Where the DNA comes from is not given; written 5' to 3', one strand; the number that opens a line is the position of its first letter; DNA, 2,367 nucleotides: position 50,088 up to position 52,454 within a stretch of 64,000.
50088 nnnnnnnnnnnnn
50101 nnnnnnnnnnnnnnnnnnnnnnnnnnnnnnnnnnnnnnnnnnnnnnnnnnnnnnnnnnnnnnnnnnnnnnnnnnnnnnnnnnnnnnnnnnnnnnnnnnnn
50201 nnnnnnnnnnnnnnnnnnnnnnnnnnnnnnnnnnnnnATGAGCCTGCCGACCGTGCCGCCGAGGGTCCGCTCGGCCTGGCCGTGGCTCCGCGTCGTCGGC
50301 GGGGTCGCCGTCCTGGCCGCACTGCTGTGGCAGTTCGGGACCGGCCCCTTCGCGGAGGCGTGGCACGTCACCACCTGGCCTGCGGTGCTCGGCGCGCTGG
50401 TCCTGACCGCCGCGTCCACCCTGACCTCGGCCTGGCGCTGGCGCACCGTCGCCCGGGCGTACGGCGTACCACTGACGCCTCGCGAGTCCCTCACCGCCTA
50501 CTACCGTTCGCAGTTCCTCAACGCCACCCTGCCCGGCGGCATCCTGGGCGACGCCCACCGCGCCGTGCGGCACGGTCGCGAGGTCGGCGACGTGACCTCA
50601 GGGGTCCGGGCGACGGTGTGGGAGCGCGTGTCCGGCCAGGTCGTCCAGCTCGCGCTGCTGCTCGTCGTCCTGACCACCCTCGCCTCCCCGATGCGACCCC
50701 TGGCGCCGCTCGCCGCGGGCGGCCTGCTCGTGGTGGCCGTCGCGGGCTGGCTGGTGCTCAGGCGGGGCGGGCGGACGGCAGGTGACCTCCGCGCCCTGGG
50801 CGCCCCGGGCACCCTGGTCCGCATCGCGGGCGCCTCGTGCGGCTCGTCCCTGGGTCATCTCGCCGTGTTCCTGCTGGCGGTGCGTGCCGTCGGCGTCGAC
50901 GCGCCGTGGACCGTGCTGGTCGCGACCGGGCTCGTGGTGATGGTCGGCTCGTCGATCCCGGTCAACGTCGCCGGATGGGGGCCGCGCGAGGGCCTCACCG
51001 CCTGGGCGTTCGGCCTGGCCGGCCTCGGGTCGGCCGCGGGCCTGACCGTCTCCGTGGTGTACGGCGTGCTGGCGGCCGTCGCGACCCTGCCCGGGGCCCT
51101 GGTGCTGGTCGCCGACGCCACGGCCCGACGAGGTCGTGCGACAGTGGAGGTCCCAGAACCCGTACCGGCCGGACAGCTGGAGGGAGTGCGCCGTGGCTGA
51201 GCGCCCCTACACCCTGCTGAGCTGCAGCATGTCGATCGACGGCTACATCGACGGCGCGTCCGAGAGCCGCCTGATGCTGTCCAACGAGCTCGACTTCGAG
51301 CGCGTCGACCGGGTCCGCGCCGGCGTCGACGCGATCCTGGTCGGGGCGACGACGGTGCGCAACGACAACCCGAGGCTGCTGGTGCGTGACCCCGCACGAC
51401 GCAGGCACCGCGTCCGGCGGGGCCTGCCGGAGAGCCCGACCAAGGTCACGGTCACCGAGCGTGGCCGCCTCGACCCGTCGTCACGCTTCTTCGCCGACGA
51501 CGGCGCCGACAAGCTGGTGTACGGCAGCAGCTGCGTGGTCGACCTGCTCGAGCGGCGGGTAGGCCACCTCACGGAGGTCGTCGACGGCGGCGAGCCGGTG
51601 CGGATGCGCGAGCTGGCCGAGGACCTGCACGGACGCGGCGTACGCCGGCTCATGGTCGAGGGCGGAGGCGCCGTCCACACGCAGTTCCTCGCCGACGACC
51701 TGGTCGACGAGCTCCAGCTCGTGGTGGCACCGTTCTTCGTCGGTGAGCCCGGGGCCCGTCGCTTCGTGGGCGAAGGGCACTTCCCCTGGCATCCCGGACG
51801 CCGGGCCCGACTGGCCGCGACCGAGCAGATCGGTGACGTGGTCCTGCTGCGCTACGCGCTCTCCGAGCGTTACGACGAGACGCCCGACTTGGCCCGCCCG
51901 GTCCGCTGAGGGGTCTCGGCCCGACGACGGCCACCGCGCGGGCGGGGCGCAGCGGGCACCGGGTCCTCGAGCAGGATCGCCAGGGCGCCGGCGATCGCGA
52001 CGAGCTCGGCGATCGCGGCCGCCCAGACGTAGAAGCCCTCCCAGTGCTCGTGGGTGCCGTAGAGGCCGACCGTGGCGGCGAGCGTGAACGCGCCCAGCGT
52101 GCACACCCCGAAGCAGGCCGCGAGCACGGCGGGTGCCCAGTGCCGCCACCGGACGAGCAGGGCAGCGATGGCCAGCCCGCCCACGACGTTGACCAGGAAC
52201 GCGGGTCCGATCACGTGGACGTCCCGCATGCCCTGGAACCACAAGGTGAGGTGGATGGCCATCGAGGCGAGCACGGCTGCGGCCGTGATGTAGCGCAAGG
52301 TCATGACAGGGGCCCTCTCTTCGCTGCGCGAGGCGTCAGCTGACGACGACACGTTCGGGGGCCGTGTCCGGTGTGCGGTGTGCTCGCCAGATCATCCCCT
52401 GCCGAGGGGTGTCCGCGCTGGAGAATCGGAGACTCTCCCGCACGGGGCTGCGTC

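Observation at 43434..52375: A local SigL-like ECF regulon readable from sequence: five spaced promoter matches across 9 kb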

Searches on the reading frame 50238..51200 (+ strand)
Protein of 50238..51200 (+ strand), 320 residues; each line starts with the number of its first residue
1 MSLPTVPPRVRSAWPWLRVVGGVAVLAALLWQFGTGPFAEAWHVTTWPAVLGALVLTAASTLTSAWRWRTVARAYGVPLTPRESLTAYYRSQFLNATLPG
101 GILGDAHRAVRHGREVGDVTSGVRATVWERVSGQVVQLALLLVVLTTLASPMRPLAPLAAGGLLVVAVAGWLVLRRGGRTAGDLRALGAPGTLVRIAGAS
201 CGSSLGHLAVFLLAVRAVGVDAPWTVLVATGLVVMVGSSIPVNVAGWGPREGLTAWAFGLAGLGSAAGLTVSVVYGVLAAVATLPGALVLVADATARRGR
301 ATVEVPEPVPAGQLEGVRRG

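Call 12: search_protein_families(library=pfam, proteins=[window:50238-51200:+], max_evalue=0.01)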
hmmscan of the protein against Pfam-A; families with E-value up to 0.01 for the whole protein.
window:50238-51200:+ (320 aa): 1 family
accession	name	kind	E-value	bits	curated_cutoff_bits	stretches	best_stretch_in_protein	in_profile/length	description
PF03706.18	LPG_synthase_TM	-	1.5e-30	107.1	33.4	1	19-286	5-302/302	Lysylphosphatidylglycerol synthase TM region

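Call 14: search_protein_families(library=ncbifam, proteins=[window:50238-51200:+], max_evalue=0.001)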
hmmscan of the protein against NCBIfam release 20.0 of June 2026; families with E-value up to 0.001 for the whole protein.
window:50238-51200:+ (320 aa): 1 family
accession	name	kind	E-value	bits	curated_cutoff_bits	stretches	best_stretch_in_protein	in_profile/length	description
TIGR00374.1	TIGR00374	subfamily_domain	2.2e-06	27.3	43.2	1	22-153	4-135/323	flippase-like domain-containing protein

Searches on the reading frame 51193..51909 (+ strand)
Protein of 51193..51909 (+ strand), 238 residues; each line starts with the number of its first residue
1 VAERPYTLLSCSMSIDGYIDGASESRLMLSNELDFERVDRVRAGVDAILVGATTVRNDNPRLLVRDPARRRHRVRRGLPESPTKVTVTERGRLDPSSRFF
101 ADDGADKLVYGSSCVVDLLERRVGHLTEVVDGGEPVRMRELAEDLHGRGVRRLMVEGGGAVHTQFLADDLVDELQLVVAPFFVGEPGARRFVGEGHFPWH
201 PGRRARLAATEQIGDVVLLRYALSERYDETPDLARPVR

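Call 12: search_protein_families(library=pfam, proteins=[window:51193-51909:+], max_evalue=0.01)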
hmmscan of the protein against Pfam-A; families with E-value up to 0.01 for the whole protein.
window:51193-51909:+ (238 aa): 1 family
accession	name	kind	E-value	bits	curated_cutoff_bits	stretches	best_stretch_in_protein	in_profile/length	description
PF01872.23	RibD_C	-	2.1e-39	135.9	24.1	1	5-218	1-196/197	RibD C-terminal domain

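Call 14: search_protein_families(library=ncbifam, proteins=[window:51193-51909:+], max_evalue=0.001)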
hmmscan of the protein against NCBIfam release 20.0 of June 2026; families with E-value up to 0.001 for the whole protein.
window:51193-51909:+ (238 aa): 7 families
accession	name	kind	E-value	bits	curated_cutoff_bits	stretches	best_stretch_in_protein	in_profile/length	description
TIGR01508.1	rib_reduct_arch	equivalog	2.6e-38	131.3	186.45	1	5-221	1-208/210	2,5-diamino-6-(ribosylamino)-4(3H)-pyrimidinone 5'-phosphate reductase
TIGR00227.1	ribD_Cterm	domain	1.1e-33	116.7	150.15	1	4-219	2-212/216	riboflavin-specific deaminase C-terminal domain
NF010664.0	PRK14059.1-2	equivalog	5.2e-25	88.6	226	1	38-196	69-231/257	pyrimidine reductase family protein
TIGR00326.1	eubact_ribD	equivalog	5.3e-22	78.5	156.35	1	3-189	139-312/343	bifunctional diaminohydroxyphosphoribosylaminopyrimidine deaminase/5-amino-6-(5-phosphoribosylamino)uracil reductase RibD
NF010663.0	PRK14059.1-1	equivalog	9.7e-21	74.2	184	1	28-185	50-213/253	pyrimidine reductase family protein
NF010665.0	PRK14059.1-4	equivalog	1.5e-20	73.6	274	1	41-192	76-230/260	pyrimidine reductase family protein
NF008052.0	PRK10786.1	equivalog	2e-08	33.4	500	1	5-186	147-329/367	bifunctional diaminohydroxyphosphoribosylaminopyrimidine deaminase/5-amino-6-(5-phosphoribosylamino)uracil reductase RibD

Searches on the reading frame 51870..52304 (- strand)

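Call 12: search_protein_families(library=pfam, proteins=[window:51870-52304:-], max_evalue=0.01)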
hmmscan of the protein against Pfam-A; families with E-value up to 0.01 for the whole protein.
window:51870-52304:- (144 aa): 0 families

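Call 14: search_protein_families(library=ncbifam, proteins=[window:51870-52304:-], max_evalue=0.001)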
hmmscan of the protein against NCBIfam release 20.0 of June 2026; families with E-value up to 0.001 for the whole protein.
window:51870-52304:- (144 aa): 0 families

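Call 61: search_protein_families(library=pfam, proteins=[window:51870-52304:-], max_evalue=1)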
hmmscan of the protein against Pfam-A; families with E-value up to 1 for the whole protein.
window:51870-52304:- (144 aa): 1 family
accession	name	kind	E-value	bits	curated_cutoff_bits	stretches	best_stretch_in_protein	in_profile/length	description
PF02537.21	CRCB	-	0.029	15.1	32.9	1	20-110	18-99/103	CrcB-like protein, Camphor Resistance (CrcB)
